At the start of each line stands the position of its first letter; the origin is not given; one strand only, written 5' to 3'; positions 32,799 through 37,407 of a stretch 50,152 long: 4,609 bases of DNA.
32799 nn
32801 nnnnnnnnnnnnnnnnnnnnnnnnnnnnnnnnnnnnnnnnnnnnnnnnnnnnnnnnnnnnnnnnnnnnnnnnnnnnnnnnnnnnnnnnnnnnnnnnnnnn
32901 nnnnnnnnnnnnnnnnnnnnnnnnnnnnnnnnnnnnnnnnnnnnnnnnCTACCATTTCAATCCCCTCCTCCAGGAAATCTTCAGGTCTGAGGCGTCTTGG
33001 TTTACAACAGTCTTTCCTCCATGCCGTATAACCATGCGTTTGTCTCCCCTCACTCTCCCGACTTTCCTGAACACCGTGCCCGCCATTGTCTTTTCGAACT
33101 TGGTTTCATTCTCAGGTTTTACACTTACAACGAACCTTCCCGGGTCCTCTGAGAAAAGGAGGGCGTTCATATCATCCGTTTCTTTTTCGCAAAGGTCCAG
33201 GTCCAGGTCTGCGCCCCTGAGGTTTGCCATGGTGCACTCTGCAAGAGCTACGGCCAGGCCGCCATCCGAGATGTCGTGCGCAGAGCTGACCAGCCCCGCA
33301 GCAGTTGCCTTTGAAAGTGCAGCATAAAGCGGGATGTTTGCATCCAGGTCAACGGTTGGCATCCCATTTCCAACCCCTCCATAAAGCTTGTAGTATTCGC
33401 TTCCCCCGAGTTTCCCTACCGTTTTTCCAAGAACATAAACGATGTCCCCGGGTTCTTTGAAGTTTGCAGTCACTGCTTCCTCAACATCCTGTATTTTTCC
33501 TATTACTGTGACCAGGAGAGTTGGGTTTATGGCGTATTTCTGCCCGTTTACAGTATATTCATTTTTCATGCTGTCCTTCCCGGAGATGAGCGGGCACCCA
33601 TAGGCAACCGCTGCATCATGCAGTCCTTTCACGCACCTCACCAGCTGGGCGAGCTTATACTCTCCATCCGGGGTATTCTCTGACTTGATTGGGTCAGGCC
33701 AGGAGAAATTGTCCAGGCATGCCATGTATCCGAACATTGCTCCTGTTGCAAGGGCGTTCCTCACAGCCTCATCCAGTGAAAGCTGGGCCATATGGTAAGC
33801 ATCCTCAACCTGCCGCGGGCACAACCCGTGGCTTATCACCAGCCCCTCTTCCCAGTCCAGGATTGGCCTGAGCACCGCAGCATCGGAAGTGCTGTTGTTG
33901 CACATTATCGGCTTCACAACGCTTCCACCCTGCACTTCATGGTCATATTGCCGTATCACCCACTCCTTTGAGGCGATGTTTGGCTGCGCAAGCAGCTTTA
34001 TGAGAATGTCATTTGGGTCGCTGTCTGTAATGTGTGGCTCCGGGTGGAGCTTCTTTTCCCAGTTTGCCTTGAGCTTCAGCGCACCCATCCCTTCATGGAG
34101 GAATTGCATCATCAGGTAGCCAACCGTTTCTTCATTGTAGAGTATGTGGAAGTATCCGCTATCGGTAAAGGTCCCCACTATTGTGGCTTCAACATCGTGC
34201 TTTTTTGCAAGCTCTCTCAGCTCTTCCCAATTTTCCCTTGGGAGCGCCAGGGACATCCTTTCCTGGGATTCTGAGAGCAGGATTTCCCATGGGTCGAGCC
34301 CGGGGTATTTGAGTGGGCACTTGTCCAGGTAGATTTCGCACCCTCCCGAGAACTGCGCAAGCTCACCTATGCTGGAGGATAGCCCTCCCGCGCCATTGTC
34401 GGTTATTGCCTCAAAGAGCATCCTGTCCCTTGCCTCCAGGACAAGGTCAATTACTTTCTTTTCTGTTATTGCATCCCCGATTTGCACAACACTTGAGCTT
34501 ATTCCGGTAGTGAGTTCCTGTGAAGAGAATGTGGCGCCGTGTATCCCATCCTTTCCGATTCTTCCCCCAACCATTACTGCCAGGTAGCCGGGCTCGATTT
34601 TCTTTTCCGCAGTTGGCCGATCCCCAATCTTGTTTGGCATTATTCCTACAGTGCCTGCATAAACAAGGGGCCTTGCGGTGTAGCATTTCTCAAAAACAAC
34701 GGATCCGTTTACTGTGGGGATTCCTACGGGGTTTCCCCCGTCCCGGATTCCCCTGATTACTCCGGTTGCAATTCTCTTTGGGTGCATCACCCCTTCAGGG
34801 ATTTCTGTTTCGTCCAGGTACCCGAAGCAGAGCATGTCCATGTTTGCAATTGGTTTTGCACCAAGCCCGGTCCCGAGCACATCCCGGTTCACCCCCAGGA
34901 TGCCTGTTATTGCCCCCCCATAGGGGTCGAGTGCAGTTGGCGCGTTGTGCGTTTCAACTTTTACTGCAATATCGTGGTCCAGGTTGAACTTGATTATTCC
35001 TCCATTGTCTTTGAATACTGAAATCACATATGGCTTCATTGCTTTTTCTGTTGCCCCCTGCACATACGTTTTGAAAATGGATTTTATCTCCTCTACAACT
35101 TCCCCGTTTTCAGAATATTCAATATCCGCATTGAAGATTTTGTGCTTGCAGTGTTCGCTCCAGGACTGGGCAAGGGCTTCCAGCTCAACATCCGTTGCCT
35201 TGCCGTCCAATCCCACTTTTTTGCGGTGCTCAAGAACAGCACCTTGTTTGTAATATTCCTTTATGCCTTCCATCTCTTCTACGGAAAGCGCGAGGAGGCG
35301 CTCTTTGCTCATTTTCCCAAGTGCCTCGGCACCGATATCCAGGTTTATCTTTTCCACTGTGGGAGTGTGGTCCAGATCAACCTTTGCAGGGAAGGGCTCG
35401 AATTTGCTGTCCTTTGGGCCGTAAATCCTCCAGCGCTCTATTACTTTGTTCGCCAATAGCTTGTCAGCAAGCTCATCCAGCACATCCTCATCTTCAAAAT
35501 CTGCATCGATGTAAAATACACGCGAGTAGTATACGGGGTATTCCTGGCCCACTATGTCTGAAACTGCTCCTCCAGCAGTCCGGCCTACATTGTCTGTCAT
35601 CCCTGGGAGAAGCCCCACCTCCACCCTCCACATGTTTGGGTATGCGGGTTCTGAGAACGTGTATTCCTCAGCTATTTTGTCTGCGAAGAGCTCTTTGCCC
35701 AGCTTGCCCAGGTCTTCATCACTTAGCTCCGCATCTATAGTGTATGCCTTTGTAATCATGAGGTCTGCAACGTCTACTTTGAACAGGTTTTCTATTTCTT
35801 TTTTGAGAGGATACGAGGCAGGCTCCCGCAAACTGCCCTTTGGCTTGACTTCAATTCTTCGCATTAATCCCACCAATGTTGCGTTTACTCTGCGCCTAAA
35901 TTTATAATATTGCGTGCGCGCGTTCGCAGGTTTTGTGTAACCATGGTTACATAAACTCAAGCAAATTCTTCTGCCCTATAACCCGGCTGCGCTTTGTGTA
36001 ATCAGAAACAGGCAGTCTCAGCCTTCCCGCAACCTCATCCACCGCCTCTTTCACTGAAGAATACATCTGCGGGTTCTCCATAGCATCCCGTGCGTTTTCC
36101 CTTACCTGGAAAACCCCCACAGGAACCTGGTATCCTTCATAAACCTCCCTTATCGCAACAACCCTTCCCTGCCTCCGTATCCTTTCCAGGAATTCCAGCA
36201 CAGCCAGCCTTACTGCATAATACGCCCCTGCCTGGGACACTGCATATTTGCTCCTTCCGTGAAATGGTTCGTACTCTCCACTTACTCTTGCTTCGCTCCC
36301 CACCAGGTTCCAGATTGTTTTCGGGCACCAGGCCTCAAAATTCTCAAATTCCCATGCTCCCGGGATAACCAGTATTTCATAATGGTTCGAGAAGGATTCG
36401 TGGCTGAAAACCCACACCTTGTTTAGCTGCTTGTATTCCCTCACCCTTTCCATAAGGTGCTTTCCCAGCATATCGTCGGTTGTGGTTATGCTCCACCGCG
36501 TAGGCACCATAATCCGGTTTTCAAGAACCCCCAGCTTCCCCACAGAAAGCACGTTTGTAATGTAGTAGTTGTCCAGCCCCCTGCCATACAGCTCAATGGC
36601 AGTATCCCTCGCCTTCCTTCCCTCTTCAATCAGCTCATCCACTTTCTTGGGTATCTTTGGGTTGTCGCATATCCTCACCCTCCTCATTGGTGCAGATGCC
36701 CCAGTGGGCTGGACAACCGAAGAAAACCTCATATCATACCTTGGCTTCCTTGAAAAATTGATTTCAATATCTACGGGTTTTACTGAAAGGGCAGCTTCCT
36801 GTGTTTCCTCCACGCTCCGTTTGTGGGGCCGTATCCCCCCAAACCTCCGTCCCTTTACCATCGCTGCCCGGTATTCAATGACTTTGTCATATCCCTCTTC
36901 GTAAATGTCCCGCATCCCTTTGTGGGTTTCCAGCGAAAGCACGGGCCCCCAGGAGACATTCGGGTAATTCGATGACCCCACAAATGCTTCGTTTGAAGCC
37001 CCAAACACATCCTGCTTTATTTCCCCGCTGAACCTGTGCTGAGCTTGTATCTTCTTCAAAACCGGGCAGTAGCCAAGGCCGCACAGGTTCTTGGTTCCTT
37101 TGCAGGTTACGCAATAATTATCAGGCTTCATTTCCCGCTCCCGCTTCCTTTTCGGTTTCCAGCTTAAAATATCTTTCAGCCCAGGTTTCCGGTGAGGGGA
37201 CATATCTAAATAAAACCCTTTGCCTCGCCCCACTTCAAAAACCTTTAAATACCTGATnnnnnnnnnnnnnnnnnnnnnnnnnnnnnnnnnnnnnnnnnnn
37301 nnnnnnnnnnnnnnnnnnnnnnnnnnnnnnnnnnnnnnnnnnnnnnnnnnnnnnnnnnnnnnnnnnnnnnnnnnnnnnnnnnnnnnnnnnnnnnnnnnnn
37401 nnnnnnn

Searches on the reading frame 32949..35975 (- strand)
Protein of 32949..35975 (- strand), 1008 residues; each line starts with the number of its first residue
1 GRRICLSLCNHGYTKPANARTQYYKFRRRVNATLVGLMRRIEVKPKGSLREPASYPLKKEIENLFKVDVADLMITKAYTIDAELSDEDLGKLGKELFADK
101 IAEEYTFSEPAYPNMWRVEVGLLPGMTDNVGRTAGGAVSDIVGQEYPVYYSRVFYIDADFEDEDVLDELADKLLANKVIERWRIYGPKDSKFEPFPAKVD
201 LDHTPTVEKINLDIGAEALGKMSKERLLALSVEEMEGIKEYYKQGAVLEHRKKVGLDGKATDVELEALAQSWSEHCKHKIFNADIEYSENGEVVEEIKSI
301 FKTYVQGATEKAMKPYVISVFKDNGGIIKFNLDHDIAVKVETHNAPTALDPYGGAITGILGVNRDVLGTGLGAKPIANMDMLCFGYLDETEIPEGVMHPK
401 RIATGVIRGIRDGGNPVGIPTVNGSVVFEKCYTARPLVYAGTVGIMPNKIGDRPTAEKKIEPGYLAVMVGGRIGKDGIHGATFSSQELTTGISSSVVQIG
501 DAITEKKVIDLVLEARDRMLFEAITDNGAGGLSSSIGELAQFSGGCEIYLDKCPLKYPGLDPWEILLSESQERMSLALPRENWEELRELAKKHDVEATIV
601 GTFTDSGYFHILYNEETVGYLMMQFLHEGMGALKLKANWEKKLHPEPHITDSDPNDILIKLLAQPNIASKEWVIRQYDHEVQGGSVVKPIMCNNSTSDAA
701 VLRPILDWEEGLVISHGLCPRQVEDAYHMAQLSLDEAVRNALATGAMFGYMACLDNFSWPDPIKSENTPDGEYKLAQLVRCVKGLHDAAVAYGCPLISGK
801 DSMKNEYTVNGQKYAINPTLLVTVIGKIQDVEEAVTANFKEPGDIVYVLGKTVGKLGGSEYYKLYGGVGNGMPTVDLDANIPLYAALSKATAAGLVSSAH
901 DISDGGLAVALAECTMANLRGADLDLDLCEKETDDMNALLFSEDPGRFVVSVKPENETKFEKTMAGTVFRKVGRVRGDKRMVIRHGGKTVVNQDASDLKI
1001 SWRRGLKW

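Call 74: search_protein_families(library=pfam, proteins=[window:32949-35975:-], max_evalue=0.00001)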
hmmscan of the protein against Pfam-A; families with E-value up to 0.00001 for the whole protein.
window:32949-35975:- (1008 aa): 4 families
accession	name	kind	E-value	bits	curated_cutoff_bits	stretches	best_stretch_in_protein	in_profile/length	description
PF02769.27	AIRS_C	-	4.4e-45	154.1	23.1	2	462-609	2-151/156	AIR synthase related protein, C-terminal domain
PF00586.29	AIRS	-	4.9e-29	101.4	24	2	323-446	2-112/112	AIR synthase related protein, N-terminal domain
PF18072.6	FGAR-AT_linker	-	1.4e-13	51.5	26.6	1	221-279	3-50/50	Formylglycinamide ribonucleotide amidotransferase linker domain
PF02700.19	PurS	-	6.5e-10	39.5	22.2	0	117-184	3-75/77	Phosphoribosylformylglycinamidine (FGAM) synthase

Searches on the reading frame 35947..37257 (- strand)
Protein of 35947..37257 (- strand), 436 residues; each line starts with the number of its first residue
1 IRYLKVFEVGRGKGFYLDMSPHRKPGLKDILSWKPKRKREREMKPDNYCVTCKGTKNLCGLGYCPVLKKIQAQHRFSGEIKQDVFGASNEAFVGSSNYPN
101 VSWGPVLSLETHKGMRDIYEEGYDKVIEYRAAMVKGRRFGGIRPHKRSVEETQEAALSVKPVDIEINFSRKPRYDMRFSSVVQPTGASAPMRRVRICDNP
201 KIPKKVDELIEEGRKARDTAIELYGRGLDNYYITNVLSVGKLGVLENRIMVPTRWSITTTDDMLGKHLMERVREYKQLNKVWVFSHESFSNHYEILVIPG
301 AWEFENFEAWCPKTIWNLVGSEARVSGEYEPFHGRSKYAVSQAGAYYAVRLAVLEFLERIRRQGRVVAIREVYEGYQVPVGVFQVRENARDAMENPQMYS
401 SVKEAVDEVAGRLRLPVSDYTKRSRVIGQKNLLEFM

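Call 74: search_protein_families(library=pfam, proteins=[window:35947-37257:-], max_evalue=0.00001)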
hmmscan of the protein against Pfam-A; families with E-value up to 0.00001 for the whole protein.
window:35947-37257:- (436 aa): 2 families
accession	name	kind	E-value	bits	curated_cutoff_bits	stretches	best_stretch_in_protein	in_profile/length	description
PF04894.17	Nre_N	-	4.9e-78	263.1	25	1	58-317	1-270/270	Archaeal Nre, N-terminal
PF04895.17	Nre_C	-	9.9e-30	103.1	27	1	331-429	2-100/110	Archaeal Nre, C-terminal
